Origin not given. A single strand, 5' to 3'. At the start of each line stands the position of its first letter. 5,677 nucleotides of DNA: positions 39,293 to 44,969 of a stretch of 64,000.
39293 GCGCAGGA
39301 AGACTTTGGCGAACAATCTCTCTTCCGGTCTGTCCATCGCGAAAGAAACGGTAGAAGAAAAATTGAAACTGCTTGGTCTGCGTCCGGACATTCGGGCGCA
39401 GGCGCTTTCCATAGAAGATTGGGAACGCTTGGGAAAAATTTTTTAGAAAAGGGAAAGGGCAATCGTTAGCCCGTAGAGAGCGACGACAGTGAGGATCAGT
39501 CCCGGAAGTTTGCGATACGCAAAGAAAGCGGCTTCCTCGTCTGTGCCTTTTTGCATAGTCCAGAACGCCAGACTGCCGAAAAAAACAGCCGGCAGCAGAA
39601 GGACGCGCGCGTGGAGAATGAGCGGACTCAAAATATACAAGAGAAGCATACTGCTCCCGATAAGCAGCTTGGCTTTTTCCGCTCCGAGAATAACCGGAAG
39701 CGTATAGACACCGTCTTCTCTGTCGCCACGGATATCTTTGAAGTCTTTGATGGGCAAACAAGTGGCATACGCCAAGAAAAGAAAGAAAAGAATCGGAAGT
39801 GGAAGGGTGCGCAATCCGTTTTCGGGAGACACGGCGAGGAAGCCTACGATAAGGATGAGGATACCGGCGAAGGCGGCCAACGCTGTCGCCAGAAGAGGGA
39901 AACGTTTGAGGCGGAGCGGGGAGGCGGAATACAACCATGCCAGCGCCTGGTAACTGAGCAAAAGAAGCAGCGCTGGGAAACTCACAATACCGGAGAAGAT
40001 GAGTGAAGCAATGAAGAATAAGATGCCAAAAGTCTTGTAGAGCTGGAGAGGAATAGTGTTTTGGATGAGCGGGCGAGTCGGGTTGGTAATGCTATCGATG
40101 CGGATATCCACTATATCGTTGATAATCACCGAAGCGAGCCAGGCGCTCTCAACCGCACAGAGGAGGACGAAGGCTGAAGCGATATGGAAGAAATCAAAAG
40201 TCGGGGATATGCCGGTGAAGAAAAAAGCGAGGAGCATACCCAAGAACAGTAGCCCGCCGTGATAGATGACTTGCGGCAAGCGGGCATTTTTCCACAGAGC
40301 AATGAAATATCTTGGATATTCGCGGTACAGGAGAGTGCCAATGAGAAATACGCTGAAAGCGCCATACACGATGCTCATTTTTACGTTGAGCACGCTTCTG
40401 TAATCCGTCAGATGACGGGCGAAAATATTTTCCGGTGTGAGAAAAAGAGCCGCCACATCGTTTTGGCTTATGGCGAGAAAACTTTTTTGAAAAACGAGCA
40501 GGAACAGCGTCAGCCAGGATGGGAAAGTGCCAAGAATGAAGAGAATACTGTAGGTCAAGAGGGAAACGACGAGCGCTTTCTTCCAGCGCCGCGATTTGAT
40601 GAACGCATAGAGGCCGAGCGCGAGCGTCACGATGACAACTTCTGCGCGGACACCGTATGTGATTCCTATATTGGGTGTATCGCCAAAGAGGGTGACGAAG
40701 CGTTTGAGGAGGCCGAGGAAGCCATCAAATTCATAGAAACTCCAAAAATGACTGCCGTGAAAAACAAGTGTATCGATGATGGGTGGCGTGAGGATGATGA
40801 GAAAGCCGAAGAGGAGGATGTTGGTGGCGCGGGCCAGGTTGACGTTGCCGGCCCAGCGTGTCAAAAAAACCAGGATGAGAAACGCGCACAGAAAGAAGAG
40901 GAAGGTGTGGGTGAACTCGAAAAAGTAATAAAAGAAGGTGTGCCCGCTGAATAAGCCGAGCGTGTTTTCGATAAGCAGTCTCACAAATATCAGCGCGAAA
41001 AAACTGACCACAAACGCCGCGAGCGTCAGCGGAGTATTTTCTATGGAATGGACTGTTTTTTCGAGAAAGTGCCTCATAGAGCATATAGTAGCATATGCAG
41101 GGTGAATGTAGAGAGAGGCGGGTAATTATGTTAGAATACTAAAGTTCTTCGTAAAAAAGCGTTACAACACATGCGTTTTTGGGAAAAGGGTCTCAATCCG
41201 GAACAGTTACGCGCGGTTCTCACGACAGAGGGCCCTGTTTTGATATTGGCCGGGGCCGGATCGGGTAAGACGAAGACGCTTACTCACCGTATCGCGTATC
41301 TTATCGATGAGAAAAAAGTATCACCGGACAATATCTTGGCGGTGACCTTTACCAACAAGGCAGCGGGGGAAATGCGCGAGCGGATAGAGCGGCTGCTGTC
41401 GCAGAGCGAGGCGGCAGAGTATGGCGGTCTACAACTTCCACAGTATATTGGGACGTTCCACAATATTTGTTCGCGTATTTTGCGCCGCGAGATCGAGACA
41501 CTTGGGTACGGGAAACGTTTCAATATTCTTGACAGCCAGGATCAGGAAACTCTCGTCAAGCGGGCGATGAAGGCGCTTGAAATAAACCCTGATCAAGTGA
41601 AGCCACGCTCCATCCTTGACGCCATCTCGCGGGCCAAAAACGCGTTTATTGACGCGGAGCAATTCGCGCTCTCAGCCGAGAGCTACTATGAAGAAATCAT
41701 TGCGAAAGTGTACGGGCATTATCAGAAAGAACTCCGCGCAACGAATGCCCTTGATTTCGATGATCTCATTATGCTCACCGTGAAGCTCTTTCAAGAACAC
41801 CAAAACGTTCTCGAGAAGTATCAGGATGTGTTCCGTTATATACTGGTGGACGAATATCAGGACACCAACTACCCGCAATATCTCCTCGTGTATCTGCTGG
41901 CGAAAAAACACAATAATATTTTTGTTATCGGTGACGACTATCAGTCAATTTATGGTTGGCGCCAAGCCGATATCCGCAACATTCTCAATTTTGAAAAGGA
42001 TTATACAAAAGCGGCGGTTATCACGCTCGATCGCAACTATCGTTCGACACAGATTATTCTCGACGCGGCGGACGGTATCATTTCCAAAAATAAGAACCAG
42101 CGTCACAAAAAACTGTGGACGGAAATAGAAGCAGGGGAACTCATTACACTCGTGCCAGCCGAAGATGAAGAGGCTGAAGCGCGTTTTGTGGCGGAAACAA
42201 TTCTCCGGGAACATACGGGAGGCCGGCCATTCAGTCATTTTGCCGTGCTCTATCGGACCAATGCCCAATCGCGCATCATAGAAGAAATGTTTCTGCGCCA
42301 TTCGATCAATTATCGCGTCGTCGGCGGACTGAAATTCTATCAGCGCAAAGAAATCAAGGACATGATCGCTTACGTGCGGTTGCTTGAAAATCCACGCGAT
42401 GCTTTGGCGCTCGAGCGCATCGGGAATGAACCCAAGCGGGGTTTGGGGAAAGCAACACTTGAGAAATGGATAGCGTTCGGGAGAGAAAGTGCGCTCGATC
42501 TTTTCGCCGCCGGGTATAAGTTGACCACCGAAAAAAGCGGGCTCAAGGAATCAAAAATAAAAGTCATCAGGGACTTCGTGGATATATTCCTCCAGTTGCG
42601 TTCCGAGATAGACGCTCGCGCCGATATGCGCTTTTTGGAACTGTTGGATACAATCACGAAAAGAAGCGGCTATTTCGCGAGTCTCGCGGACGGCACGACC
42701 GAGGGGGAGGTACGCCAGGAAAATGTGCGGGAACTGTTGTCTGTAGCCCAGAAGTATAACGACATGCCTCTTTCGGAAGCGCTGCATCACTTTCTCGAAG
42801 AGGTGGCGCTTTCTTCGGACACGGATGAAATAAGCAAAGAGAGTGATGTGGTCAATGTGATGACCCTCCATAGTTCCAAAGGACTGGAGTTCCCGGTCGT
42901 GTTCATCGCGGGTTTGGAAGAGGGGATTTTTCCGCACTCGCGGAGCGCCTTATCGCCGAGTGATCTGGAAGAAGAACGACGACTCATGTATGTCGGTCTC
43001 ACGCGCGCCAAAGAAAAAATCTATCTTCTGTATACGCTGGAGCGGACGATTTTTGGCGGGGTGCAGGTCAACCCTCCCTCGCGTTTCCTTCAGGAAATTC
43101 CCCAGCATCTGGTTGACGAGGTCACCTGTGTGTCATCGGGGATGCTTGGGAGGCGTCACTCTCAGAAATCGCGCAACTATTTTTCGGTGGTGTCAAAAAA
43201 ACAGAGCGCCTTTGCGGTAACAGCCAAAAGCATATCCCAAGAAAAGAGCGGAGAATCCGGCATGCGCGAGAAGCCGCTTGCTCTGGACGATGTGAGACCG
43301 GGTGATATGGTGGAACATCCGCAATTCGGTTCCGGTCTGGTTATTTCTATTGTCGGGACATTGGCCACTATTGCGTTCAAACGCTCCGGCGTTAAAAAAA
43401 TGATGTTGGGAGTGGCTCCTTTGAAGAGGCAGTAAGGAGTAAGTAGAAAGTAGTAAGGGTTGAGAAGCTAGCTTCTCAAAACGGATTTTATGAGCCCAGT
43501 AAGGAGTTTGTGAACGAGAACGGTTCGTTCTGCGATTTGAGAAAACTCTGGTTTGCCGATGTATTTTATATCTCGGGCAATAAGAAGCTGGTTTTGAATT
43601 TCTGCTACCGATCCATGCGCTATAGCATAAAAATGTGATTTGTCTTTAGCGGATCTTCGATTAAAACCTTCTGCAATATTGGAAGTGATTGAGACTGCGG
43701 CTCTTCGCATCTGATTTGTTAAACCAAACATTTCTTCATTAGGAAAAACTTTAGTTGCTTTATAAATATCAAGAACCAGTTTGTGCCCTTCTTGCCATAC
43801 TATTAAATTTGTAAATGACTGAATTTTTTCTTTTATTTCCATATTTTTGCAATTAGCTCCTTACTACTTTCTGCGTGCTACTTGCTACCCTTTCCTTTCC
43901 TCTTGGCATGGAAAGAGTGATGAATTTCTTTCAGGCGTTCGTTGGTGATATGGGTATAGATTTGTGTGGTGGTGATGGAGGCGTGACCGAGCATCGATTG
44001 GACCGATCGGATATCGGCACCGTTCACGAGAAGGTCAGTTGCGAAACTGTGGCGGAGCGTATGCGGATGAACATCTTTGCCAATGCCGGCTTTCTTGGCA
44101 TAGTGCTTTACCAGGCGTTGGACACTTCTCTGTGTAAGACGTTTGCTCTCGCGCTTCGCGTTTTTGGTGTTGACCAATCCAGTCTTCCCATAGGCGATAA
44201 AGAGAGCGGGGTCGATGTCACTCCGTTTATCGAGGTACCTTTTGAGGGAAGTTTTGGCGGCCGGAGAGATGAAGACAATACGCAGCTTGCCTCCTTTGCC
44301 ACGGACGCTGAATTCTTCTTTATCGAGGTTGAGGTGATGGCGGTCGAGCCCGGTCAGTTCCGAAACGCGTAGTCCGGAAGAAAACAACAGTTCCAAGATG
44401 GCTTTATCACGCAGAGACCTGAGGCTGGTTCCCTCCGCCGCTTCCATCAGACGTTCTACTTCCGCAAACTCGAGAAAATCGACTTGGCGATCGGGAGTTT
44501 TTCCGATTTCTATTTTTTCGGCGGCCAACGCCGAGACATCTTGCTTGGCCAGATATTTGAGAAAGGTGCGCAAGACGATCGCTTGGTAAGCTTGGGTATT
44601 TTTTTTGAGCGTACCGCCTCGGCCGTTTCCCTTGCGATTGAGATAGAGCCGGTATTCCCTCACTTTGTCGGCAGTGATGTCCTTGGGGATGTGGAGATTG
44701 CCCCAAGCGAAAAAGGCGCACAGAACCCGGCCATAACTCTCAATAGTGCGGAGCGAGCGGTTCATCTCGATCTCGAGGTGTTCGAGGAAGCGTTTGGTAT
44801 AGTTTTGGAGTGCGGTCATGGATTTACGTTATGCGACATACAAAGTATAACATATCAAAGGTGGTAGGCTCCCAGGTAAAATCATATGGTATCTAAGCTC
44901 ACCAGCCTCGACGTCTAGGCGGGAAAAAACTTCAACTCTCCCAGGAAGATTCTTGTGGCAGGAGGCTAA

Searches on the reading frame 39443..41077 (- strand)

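Call 11: search_protein_families(library=pfam, proteins=[window:39443-41077:-])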
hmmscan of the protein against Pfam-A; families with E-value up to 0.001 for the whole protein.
window:39443-41077:- (544 aa): 1 family
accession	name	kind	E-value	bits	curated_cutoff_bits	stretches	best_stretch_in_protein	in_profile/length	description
PF01040.23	UbiA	-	3.4e-30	105.6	34.2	1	289-510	12-230/250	UbiA prenyltransferase family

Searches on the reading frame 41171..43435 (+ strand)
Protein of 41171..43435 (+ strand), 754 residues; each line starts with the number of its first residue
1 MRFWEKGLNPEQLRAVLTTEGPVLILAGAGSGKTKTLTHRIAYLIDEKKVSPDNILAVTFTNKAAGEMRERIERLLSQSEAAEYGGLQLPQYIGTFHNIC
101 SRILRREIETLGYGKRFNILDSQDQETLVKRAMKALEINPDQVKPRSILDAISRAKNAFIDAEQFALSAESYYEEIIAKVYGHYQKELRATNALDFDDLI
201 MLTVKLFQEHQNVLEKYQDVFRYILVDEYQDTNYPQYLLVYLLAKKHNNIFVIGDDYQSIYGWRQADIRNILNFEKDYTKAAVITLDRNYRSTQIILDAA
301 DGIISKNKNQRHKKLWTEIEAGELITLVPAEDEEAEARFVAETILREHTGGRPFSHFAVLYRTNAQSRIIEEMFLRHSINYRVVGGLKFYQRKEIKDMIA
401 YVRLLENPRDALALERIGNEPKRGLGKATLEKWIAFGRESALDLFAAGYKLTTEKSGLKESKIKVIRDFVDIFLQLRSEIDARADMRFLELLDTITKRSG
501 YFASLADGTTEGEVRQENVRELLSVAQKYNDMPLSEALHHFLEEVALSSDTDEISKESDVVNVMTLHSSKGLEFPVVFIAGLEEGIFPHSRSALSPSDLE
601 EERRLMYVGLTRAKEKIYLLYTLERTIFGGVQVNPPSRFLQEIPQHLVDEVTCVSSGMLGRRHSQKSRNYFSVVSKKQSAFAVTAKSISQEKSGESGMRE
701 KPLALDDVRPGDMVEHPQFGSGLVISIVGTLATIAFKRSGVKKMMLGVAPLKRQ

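Call 11: search_protein_families(library=pfam, proteins=[window:41171-43435:+])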
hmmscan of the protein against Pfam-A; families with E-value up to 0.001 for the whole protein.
window:41171-43435:+ (754 aa): 8 families
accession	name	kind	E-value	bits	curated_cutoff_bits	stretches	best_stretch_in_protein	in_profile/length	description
PF00580.27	UvrD-helicase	-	3.5e-93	312.6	23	1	8-278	1-270/271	UvrD/REP helicase N-terminal domain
PF13361.12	UvrD_C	-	1.3e-77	262.1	25.6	1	284-622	1-348/350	UvrD-like helicase C-terminal domain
PF13245.12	AAA_19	-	3.9e-22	79.3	25.1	1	14-262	3-132/134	AAA domain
PF13538.12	UvrD_C_2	-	1.9e-10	40.9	27.4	1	563-620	4-52/52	UvrD-like helicase C-terminal domain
PF01443.25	Viral_helicase1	-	3.2e-09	37.4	21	0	543-619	160-226/228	Viral superfamily 1 RNA helicase core domain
PF21196.3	PcrA_UvrD_tudor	-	1.5e-05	25.2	23.9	1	711-752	2-47/48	PcrA/UvrD tudor domain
PF13086.12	AAA_11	-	4.6e-05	23.8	27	1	12-237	6-230/257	AAA domain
PF13604.12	AAA_30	-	0.00095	19.4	27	0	8-72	2-66/191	AAA domain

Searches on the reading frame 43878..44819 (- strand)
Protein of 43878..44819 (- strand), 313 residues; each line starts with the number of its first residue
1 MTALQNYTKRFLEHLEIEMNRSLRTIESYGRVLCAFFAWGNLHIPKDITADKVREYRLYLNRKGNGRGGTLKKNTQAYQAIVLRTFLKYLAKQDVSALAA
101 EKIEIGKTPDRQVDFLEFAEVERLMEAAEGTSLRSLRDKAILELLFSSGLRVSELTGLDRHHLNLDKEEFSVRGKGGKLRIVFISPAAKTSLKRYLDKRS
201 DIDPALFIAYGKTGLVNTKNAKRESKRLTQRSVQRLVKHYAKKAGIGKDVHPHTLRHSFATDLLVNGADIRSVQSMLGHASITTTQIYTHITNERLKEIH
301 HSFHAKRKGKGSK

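Call 11: search_protein_families(library=pfam, proteins=[window:43878-44819:-])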
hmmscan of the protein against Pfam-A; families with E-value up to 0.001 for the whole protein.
window:43878-44819:- (313 aa): 3 families
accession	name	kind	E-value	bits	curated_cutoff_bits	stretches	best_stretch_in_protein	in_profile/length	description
PF00589.27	Phage_integrase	-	1.7e-43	148.8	27.1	1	115-294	2-171/172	Phage integrase family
PF02899.23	Phage_int_SAM_1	-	5.2e-08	33.5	22.3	1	9-93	2-82/83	Phage integrase, N-terminal SAM-like domain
PF13495.12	Phage_int_SAM_4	-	1.5e-06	28.9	27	1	9-95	3-83/85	Phage integrase, N-terminal SAM-like domain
